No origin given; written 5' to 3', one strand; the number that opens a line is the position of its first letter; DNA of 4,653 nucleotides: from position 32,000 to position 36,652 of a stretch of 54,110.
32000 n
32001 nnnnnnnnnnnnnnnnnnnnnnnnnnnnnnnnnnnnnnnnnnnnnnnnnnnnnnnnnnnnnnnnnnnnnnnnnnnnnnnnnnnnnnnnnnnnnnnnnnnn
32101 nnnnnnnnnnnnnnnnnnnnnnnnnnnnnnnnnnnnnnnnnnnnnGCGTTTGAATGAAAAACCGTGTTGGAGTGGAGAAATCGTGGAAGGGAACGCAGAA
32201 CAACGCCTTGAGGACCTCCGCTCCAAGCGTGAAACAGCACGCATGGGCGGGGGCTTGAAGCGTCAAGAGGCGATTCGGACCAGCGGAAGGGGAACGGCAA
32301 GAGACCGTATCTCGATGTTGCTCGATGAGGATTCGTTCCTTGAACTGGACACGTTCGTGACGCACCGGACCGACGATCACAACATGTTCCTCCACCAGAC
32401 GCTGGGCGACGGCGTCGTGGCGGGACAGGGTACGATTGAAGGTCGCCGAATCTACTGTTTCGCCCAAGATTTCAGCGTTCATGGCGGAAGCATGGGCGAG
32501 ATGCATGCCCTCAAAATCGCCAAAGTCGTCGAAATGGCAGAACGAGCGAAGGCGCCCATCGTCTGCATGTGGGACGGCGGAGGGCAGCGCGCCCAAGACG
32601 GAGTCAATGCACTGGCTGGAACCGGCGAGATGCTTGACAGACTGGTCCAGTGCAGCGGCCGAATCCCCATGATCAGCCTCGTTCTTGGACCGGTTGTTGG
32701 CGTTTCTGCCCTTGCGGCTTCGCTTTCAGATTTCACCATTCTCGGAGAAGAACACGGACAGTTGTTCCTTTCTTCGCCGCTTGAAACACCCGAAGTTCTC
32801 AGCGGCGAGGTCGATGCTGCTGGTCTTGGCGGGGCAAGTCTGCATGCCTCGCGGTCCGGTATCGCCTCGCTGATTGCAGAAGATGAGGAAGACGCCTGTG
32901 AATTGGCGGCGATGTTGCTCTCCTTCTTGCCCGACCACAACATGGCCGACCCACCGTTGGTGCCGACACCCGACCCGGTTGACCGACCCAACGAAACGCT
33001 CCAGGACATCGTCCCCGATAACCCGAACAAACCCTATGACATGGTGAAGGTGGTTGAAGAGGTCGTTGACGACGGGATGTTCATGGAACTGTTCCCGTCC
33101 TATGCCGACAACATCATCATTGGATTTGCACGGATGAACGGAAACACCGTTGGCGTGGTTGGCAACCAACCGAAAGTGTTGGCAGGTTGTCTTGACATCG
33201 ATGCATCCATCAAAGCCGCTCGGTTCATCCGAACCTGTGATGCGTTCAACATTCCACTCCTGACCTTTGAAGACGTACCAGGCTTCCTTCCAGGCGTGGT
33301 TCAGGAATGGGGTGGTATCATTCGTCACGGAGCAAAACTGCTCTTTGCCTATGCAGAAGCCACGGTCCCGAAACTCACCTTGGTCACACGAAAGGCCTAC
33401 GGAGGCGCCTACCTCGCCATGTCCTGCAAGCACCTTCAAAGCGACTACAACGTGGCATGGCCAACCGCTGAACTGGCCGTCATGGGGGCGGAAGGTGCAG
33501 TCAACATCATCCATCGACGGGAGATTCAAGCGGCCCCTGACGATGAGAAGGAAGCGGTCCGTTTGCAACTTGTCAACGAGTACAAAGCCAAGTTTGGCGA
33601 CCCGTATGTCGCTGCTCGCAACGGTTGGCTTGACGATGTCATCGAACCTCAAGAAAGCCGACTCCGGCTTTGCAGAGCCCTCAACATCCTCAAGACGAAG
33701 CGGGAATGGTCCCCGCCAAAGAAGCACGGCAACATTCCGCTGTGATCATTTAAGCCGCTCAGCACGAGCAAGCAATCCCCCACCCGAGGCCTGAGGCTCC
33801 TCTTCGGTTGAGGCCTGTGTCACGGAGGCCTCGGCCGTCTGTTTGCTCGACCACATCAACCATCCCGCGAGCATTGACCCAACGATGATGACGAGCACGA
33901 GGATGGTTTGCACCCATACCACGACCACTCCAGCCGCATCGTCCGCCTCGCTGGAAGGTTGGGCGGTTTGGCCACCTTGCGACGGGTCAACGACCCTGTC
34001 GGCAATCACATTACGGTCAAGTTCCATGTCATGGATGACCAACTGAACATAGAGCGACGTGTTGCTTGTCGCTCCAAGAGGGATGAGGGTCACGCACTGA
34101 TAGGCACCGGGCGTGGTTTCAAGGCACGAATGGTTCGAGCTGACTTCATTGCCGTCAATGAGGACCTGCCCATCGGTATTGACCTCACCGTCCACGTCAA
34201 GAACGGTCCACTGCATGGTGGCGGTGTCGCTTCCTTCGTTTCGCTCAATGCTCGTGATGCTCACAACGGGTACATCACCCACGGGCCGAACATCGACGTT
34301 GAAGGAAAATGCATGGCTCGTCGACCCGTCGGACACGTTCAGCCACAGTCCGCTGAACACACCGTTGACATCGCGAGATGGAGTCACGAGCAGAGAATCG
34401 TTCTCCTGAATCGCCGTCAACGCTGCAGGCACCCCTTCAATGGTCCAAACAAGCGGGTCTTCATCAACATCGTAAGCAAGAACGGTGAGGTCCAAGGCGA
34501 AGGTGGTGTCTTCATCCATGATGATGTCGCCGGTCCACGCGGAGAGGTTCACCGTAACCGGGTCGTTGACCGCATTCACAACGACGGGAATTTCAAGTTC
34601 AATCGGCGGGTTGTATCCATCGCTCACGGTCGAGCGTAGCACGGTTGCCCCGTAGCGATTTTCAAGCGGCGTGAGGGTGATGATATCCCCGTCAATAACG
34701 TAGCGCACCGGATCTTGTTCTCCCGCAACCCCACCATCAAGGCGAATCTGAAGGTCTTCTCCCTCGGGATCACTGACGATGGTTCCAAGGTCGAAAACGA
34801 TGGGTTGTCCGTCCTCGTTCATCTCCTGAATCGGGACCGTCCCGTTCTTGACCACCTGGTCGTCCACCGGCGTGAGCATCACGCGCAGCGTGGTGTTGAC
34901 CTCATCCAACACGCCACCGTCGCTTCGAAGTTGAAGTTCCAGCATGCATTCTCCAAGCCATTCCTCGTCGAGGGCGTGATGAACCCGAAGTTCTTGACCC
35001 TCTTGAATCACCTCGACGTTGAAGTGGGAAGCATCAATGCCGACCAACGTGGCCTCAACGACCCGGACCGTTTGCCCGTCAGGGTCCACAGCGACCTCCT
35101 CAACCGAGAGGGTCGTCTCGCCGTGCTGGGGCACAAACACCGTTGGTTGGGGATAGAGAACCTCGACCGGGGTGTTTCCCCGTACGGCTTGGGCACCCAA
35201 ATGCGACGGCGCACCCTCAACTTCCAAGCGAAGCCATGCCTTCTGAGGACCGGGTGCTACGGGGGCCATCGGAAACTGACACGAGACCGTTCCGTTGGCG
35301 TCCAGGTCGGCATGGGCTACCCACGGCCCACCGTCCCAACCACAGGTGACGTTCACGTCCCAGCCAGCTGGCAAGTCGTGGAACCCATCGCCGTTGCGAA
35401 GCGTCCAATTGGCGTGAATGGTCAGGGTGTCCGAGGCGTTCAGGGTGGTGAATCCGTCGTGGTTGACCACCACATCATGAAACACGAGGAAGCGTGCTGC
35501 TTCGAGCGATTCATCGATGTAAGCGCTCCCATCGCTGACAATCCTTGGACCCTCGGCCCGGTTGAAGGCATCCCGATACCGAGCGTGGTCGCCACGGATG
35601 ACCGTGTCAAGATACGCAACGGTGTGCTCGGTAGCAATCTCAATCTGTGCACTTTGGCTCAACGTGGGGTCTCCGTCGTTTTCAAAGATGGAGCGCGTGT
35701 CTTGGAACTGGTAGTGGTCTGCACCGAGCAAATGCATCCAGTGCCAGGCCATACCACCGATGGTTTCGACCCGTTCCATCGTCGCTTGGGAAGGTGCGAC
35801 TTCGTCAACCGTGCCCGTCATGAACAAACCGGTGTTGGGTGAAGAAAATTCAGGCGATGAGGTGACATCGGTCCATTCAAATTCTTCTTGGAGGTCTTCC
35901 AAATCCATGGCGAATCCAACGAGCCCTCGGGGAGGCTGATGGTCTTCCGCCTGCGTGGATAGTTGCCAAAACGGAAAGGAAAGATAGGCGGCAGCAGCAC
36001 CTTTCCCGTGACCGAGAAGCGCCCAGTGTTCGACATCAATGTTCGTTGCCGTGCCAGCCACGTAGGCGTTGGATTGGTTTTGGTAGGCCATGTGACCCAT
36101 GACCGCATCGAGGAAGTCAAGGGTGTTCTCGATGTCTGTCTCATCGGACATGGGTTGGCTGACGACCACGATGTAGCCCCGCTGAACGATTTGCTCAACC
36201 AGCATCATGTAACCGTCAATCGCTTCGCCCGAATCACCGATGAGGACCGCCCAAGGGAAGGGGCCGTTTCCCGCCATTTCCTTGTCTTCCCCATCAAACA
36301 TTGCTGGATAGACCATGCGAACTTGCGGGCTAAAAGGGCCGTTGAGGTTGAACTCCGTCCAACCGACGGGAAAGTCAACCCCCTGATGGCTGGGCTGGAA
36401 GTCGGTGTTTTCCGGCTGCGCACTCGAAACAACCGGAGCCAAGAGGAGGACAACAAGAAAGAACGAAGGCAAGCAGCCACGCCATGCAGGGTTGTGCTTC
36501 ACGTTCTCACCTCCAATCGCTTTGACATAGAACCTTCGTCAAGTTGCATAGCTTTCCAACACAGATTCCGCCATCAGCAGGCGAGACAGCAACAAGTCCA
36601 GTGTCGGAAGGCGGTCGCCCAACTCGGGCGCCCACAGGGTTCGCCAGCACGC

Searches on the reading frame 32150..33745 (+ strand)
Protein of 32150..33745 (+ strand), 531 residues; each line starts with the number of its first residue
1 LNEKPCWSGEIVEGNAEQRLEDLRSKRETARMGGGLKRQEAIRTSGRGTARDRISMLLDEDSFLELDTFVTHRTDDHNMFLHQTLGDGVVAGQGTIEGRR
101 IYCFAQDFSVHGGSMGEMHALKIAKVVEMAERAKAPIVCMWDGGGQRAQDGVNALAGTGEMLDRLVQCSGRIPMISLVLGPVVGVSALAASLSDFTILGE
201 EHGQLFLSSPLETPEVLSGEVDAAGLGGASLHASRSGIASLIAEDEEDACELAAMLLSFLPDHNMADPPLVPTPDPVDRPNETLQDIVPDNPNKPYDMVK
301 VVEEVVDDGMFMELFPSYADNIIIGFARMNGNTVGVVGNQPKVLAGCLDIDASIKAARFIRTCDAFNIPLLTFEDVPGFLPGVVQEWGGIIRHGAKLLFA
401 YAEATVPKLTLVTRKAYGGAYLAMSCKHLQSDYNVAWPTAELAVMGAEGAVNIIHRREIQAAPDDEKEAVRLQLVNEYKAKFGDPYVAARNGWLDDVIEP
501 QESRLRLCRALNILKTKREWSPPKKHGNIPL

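Call 12: search_protein_families(library=pfam, proteins=[window:32150-33745:+], max_evalue=0.001)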
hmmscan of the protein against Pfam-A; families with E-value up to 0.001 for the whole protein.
window:32150-33745:+ (531 aa): 3 families
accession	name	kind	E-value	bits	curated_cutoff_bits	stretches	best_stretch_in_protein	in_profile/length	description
PF01039.27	Carboxyl_trans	-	1.3e-160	535.7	22.3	1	44-529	4-493/493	Carboxyl transferase domain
PF03255.19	ACCA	-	2e-10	40.8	23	1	321-460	93-236/310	Acetyl co-enzyme A carboxylase carboxyltransferase-like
PF06833.16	MdcE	-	0.00014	22.1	32.7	0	368-455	28-115/196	Malonate decarboxylase gamma subunit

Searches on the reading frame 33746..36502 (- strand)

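Call 13: search_protein_families(library=pfam, proteins=[window:33746-36502:-], max_evalue=0.001)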
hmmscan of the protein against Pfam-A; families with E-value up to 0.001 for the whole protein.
window:33746-36502:- (918 aa): 2 families
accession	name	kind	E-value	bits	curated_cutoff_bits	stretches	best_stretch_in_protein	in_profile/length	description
PF17963.7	Big_9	-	1.1e-05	26.6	23.6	0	660-728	11-79/89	Bacterial Ig domain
PF17892.7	Cadherin_5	-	1.2e-05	25.5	26.5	0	662-737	16-96/98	Cadherin-like domain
